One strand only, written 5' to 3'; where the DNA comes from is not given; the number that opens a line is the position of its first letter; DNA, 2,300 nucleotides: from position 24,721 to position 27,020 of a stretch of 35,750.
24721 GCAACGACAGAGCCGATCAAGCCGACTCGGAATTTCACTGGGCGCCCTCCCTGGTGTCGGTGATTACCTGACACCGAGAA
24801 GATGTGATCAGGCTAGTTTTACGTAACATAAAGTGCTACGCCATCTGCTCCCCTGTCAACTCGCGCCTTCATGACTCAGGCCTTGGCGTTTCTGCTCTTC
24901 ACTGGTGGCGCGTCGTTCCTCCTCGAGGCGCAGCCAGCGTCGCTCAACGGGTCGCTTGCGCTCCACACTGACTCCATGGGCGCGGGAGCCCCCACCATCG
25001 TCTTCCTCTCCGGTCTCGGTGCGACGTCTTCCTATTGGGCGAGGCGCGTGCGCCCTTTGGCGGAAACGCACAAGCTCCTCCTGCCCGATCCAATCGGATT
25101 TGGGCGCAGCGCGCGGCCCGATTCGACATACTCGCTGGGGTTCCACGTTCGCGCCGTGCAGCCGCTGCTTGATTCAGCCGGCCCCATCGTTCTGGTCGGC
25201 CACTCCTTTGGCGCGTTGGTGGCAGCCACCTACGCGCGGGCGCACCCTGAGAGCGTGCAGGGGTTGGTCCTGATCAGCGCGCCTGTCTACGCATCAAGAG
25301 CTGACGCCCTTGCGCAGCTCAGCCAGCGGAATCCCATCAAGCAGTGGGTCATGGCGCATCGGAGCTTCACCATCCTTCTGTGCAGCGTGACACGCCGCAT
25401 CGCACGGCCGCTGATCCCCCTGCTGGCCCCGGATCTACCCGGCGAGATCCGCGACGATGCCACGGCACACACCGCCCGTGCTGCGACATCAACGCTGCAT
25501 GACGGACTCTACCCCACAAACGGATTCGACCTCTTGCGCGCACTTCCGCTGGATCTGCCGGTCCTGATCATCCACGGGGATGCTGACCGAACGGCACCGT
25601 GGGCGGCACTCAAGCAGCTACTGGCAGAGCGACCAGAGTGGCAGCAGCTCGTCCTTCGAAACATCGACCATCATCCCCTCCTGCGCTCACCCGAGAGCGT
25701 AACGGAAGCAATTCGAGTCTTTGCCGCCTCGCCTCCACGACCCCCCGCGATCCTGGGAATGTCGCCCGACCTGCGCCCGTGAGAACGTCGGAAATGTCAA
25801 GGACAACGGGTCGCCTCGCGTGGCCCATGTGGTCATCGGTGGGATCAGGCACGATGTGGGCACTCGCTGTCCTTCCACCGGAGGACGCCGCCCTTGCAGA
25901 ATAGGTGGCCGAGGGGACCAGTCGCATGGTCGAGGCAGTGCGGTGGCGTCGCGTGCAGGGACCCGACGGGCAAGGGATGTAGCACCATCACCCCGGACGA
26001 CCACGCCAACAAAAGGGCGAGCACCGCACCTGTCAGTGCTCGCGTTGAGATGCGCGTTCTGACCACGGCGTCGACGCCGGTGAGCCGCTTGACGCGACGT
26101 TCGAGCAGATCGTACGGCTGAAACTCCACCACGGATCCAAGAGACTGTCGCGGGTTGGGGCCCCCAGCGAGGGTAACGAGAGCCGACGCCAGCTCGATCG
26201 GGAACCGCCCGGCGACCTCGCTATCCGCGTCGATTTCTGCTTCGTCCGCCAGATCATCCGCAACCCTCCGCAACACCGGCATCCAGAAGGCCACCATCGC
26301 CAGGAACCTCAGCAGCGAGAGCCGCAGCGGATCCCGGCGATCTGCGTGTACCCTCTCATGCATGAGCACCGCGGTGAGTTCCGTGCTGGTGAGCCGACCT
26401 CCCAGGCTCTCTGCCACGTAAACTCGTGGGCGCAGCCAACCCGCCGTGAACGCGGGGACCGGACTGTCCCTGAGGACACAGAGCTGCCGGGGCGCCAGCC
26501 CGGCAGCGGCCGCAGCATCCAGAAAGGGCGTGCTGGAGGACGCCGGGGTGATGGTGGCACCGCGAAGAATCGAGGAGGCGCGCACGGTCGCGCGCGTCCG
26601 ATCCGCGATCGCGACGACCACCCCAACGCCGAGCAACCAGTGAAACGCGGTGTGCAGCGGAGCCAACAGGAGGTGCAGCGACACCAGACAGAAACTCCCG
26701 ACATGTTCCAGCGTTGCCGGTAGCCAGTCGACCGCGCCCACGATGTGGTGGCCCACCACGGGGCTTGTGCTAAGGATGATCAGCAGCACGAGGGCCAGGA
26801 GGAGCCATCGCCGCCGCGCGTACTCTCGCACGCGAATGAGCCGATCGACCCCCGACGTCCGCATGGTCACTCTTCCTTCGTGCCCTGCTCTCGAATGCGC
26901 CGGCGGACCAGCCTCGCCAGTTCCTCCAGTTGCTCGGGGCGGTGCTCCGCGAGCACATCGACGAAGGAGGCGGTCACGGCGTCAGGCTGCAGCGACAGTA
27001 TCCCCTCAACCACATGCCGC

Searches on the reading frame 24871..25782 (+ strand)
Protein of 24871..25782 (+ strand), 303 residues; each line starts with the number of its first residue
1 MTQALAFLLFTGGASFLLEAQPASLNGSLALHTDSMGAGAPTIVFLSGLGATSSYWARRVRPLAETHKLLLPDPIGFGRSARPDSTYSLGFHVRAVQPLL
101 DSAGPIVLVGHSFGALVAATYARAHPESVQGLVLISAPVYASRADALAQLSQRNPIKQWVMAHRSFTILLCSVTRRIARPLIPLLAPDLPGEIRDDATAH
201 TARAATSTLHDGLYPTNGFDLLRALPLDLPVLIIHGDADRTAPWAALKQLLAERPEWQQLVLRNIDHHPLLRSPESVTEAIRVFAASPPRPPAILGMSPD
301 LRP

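Call 8: search_protein_families(library=pfam, proteins=[window:24871-25782:+], max_evalue=0.01)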
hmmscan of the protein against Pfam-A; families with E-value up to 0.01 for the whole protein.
window:24871-25782:+ (303 aa): 10 families
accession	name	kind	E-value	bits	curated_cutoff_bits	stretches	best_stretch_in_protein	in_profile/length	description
PF00561.26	Abhydrolase_1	-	3.2e-22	79.8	25.8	1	41-269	1-240/245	alpha/beta hydrolase fold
PF12697.13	Abhydrolase_6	-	4.6e-20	73.6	26.3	1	43-278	1-215/217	Alpha/beta hydrolase family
PF12146.15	Hydrolase_4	-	1.4e-12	47.8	27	1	42-255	6-218/239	Serine aminopeptidase, S33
PF06821.19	Ser_hydrolase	-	3e-06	27.7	22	1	102-161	53-114/172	Serine hydrolase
PF07819.20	PGAP1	-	9.9e-05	22.6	24.3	1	106-144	93-134/233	PGAP1-like alpha/beta domain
PF06259.18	Abhydrolase_8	-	0.00052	20.2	20.5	1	92-162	97-164/178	Alpha/beta hydrolase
PF00975.26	Thioesterase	-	0.0014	19.4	26.4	1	92-138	55-105/226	Thioesterase domain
PF20408.4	Abhydrolase_11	-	0.0014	18.8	27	0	89-143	60-113/193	Alpha/beta hydrolase domain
PF03096.20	Ndr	-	0.0016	17.7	23.3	1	106-139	101-134/283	Ndr family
PF00756.26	Esterase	-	0.0051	17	22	0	106-244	117-157/251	Putative esterase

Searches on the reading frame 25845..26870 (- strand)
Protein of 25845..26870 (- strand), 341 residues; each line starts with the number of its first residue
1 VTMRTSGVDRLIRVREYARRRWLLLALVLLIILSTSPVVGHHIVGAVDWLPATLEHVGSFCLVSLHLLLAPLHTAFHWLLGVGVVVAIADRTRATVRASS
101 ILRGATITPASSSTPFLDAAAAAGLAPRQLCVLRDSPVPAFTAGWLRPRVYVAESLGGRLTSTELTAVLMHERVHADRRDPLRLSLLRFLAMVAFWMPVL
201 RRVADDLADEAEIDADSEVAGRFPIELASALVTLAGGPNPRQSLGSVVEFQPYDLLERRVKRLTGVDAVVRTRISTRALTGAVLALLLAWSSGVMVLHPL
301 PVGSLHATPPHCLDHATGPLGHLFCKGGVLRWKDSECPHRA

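Call 8: search_protein_families(library=pfam, proteins=[window:25845-26870:-], max_evalue=0.01)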
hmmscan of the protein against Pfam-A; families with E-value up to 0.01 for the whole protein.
window:25845-26870:- (341 aa): 2 families
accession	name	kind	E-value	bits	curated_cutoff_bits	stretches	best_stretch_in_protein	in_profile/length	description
PF05569.17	Peptidase_M56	-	3.6e-10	39.9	31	1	96-261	124-294/296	BlaR1 peptidase M56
PF01435.24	Peptidase_M48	-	1.2e-06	28.9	20.3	1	118-197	13-98/186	Peptidase family M48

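Call 77: search_protein_families(library=ncbifam, proteins=[window:25845-26870:-], max_evalue=0.01)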
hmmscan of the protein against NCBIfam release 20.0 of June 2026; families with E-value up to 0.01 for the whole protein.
window:25845-26870:- (341 aa): 2 families
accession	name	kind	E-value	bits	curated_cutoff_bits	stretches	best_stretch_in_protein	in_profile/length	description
NF002669.0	PRK02391.1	equivalog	4.5e-06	26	341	1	133-198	99-167/298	zinc metalloprotease HtpX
NF003965.0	PRK05457.1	equivalog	0.0045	16.4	245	1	120-209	87-176/285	protease HtpX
